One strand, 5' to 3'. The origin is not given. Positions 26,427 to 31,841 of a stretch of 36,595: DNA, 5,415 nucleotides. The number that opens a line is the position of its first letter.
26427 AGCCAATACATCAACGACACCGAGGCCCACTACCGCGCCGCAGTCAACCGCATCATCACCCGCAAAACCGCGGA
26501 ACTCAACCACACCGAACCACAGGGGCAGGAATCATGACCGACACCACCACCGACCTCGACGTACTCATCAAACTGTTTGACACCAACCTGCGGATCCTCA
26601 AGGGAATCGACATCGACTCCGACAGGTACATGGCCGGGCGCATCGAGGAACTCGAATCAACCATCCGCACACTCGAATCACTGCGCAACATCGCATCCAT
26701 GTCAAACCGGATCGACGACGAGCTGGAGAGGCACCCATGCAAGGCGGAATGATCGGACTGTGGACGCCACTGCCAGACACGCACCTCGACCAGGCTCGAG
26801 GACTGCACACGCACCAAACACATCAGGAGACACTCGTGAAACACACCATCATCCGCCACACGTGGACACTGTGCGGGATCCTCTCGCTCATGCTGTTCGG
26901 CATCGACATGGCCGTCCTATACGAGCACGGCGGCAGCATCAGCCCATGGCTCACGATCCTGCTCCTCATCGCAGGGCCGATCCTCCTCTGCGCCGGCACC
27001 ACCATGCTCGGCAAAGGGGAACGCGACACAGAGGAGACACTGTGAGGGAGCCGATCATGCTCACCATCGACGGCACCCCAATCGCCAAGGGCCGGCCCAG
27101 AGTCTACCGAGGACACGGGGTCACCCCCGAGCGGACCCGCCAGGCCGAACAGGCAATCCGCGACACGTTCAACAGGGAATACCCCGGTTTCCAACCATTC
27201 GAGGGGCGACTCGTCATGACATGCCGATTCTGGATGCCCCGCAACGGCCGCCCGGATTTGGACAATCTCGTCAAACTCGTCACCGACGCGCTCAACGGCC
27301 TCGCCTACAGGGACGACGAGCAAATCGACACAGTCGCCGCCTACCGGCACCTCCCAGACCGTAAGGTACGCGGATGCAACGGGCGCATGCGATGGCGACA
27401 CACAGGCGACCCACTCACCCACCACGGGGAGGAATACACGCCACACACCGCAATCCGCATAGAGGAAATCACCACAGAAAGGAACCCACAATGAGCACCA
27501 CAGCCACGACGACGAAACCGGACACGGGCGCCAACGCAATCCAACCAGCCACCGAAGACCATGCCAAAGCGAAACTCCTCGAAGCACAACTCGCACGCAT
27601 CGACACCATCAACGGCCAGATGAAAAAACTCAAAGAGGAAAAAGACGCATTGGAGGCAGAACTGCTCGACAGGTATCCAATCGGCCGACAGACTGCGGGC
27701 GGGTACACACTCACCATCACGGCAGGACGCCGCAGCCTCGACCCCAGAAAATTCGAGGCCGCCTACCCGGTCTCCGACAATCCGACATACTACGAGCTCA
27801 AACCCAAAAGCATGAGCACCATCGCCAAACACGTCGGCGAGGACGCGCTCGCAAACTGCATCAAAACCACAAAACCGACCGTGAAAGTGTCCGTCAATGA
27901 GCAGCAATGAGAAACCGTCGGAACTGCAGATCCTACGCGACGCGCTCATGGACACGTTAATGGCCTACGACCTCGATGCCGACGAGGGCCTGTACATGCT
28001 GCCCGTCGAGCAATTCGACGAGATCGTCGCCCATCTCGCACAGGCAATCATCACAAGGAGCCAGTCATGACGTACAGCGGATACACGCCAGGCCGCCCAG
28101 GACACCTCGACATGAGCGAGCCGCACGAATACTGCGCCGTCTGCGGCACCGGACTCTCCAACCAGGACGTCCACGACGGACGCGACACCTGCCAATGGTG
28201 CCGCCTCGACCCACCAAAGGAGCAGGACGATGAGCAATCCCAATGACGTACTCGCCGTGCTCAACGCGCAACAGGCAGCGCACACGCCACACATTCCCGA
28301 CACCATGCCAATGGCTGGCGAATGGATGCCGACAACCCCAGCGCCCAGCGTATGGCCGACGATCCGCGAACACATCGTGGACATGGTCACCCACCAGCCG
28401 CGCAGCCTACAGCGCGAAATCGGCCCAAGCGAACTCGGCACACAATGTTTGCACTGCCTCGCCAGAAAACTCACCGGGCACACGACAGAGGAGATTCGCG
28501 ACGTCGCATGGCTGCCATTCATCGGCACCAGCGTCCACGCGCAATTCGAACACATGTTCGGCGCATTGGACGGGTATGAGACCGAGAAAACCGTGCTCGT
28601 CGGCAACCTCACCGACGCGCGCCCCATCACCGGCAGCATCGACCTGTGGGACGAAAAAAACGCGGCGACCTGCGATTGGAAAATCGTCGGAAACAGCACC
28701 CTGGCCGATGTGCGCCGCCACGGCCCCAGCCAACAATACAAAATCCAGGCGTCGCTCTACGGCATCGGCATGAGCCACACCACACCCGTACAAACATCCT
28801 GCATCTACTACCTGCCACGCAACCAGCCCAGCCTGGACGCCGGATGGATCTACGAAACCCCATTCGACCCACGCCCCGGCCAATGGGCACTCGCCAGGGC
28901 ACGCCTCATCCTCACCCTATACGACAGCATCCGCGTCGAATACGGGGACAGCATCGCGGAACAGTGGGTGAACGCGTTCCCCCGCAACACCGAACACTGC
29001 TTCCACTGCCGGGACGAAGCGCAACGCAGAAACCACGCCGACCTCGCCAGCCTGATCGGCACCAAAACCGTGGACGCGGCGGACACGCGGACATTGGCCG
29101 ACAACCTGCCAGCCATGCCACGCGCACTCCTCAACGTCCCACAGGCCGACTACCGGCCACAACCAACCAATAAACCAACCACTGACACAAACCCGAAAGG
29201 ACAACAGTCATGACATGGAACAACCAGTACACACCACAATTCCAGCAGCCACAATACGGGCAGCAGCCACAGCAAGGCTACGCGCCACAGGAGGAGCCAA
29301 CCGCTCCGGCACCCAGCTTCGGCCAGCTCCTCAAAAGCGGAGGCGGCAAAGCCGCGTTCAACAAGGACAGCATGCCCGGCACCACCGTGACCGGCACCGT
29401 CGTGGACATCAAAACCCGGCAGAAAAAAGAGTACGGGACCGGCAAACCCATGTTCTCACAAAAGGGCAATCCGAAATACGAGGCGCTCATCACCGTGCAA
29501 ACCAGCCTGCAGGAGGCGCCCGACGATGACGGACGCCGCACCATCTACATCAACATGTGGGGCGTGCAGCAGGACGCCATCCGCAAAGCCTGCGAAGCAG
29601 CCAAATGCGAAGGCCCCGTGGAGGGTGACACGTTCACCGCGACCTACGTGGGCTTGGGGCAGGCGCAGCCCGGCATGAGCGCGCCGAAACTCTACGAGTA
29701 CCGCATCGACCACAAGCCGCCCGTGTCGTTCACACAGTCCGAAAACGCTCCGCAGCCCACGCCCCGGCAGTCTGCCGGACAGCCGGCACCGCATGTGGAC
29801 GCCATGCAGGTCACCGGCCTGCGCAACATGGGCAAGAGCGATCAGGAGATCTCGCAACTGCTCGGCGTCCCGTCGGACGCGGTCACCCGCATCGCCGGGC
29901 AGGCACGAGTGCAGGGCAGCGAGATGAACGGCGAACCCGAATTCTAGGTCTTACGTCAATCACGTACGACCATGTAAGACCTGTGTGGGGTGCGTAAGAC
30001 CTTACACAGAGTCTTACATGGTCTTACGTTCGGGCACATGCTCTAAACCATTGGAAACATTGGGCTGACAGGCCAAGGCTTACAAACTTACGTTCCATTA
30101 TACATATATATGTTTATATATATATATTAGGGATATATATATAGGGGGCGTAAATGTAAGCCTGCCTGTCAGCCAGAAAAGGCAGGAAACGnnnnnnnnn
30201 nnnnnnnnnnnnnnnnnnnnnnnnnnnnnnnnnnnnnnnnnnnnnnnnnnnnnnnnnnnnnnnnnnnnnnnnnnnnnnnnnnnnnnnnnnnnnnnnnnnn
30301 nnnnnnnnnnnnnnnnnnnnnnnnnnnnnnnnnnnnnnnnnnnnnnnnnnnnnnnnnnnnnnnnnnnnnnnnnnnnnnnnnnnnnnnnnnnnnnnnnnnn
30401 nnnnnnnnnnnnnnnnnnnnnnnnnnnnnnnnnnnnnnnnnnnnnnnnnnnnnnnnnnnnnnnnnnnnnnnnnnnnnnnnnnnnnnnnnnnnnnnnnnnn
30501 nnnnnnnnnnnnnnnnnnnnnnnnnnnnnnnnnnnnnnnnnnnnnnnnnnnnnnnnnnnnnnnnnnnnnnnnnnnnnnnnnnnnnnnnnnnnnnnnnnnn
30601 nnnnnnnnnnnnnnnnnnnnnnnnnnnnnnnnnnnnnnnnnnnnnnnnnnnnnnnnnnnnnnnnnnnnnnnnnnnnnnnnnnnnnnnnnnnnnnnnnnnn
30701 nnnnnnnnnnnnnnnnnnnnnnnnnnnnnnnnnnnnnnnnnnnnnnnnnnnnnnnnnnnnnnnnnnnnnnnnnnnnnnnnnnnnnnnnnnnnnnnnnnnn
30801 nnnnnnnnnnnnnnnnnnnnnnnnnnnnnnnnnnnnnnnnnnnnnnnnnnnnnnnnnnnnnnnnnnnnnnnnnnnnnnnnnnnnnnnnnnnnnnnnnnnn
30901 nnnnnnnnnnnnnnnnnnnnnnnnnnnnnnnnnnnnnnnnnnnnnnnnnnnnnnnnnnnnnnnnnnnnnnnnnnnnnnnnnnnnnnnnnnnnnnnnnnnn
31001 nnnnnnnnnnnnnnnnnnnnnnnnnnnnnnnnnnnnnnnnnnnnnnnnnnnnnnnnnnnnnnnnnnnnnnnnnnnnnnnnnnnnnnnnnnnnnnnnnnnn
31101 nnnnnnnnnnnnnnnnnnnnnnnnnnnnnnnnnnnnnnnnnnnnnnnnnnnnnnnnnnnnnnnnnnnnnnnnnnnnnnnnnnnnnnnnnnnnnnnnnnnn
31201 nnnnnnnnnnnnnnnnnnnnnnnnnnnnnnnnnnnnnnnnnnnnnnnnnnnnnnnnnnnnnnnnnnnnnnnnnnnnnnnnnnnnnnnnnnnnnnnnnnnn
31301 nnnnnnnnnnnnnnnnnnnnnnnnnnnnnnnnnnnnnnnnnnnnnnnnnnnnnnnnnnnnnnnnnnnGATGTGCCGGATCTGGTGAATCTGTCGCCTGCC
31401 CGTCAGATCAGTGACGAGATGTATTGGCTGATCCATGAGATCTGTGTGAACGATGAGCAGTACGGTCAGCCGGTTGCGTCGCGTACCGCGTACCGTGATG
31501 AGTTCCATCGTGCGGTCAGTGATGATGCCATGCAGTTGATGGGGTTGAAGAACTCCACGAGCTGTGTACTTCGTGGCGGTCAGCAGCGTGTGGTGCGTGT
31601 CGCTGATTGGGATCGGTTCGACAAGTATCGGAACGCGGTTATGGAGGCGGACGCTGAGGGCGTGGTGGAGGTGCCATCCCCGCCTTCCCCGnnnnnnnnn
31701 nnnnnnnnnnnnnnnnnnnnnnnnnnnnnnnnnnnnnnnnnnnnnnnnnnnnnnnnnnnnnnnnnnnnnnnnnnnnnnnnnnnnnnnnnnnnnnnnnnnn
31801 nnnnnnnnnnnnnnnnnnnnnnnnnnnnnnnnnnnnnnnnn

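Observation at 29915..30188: A near-identical ~274-bp non-coding element marks every module boundary (three direct copies, one inverted)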

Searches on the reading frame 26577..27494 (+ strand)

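Call 30: search_protein_families(library=phrogs, proteins=[window:26577-27494:+], max_evalue=0.001)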
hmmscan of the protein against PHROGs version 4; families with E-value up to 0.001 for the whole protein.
window:26577-27494:+ (305 aa): 3 families
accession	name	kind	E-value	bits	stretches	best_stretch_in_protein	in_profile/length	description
phrog_140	-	DNA, RNA and nucleotide metabolism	5.8e-26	92.5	1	152-302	31-172/219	RusA-like Holliday junction resolvase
phrog_34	-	DNA, RNA and nucleotide metabolism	1.5e-09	38.9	1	192-263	108-183/259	RusA-like Holliday junction resolvase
phrog_24390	-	unknown function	9e-05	23.7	1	225-252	11-38/62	-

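Call 54: search_protein_families(library=pfam, proteins=[window:26577-27494:+], max_evalue=0.01)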
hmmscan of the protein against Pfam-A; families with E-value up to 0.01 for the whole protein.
window:26577-27494:+ (305 aa): 1 family
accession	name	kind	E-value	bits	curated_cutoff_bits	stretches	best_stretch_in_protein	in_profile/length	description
PF05866.16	RusA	-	4.9e-19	69.6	22.8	1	166-256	2-110/124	Endodeoxyribonuclease RusA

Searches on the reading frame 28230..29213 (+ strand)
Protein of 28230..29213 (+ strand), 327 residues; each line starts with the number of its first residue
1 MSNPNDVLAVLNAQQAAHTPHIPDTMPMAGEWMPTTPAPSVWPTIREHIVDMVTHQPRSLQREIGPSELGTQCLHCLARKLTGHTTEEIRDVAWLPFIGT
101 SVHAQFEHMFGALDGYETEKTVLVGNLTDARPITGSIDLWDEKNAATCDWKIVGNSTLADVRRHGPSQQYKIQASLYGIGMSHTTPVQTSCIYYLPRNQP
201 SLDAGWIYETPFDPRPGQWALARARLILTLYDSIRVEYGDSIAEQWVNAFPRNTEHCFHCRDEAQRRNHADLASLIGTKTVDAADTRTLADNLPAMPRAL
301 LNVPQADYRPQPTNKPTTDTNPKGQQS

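Call 8: search_protein_families(library=pfam, proteins=[window:28230-29213:+], max_evalue=0.01)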
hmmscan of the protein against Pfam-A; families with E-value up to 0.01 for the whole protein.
window:28230-29213:+ (327 aa): 0 families

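Call 31: search_protein_families(library=phrogs, proteins=[window:28230-29213:+], max_evalue=0.001)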
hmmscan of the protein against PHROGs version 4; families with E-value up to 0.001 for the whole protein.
window:28230-29213:+ (327 aa): 2 families
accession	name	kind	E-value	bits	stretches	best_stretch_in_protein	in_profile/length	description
phrog_1674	-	DNA, RNA and nucleotide metabolism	1.7e-55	189.2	1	38-269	27-265/276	exonuclease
phrog_29210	-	unknown function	1.7e-07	32.6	1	135-227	2-94/151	-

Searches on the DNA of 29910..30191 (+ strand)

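Call 6: search_dna_similar(query=window:29910-30191:+, collection=phages, mode=distant, max_rows=30)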
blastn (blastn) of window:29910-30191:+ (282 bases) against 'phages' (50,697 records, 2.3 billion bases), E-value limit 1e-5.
No match.

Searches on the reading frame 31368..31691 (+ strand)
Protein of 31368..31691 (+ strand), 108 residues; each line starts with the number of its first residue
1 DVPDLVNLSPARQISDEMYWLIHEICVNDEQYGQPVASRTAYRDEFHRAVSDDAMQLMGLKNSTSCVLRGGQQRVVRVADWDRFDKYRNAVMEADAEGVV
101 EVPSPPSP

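Call 103: predict_structure(alignment_id=A6)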
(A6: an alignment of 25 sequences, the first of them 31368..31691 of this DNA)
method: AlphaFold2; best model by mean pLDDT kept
length: 108 residues; sequences in the alignment: 25
mean_pLDDT: 78.4   pTM: 0.66
mean pLDDT of the five models: 78.4, 77.4, 76.8, 76.2, 74.7
residues with pLDDT >= 90: 37; 70-90: 41; 50-70: 15; < 50: 15
segments of 3 or more residues with pLDDT < 50: 1-12
pLDDT, mean of each block of 10 residues (from residue 1): 42 73 92 90 89 89 83 91 88 61 59
secondary structure, 60 per line:
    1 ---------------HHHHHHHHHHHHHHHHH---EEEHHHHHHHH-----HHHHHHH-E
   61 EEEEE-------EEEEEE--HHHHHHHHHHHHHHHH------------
elements in order: H16-32 E36-38 H39-46 H52-58 E60-65 E73-78 H81-96

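Call 105: fold_search(model_id=the predicted structure, library=pdb)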
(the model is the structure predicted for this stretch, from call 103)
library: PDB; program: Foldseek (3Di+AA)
matches with E <= 10: 534; with E <= 0.001: 0
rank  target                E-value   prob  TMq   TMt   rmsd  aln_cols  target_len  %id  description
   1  3r0a_A                2.3e-02  0.93  0.38  0.36   7.3        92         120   10  Possible transcriptional regulator from Methanosarcina mazei Go1 (gi 21227196) (released 2011-03-23)
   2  3elk_B                4.1e-02  0.63  0.32  0.33   6.1        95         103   13  Crystal structure of putative transcriptional regulator TA0346 from Thermoplasma acidophilum (released 2008-09-30)
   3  1j0r_A                4.4e-02  0.87  0.40  0.38   6.6        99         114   12  Crystal structure of the replication termination protein mutant C110S (released 2003-11-20)
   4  1bm9_A                4.7e-02  0.66  0.37  0.34   9.3       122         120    9  REPLICATION TERMINATOR PROTEIN FROM BACILLUS SUBTILIS (released 1999-01-06)
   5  9qbd_B                5.0e-02  0.87  0.41  0.41   7.6       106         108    8  Crystal structure of Brachyspira hampsonii PadR with Leu88 replaced by 3-aminotyrosine (released 2026-03-11)
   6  1j0r_B                5.7e-02  0.87  0.41  0.39   5.7       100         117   13  Crystal structure of the replication termination protein mutant C110S (released 2003-11-20)
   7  1f4k_A                5.7e-02  0.66  0.36  0.34   6.8       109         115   10  CRYSTAL STRUCTURE OF THE REPLICATION TERMINATOR PROTEIN/B-SITE DNA COMPLEX (released 2001-06-08)
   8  8qdf_C                6.1e-02  0.57  0.31  0.32   7.3        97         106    9  Engineered LmrR with Met-89 replaced by para-boronophenylalanine (released 2024-05-01)
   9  6cmv_C                6.9e-02  0.84  0.39  0.38   7.1        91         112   16  Crystal structure of Archaeal Biofilm Regulator (AbfR2) from Sulfolobus acidocaldarius (released 2018-11-14)
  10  3r0a_B                6.9e-02  0.82  0.38  0.35   7.5        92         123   10  Possible transcriptional regulator from Methanosarcina mazei Go1 (gi 21227196) (released 2011-03-23)
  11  9qbd_A                8.4e-02  0.54  0.31  0.32   7.0        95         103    9  Crystal structure of Brachyspira hampsonii PadR with Leu88 replaced by 3-aminotyrosine (released 2026-03-11)
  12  5zi8_B                1.0e-01  0.66  0.36  0.38   5.3        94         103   17  Crystal structure of the PadR-family transcriptional regulator Rv3488 of Mycobacterium tuberculosis H37Rv in complex w (released 2018-10-17)
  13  2e1n_B                1.2e-01  0.66  0.38  0.37   6.4        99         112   12  Crystal structure of the Cyanobacterium circadian clock modifier Pex (released 2006-11-28)
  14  9qbc                  1.3e-01  0.38  0.32  0.32   7.2        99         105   10  Crystal structure of Brachyspira hampsonii PadR (released 2026-03-11)
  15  1sfx_B                1.3e-01  0.35  0.28  0.28  10.1        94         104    7  X-ray crystal structure of putative HTH transcription regulator from Archaeoglobus fulgidus (released 2004-08-03)
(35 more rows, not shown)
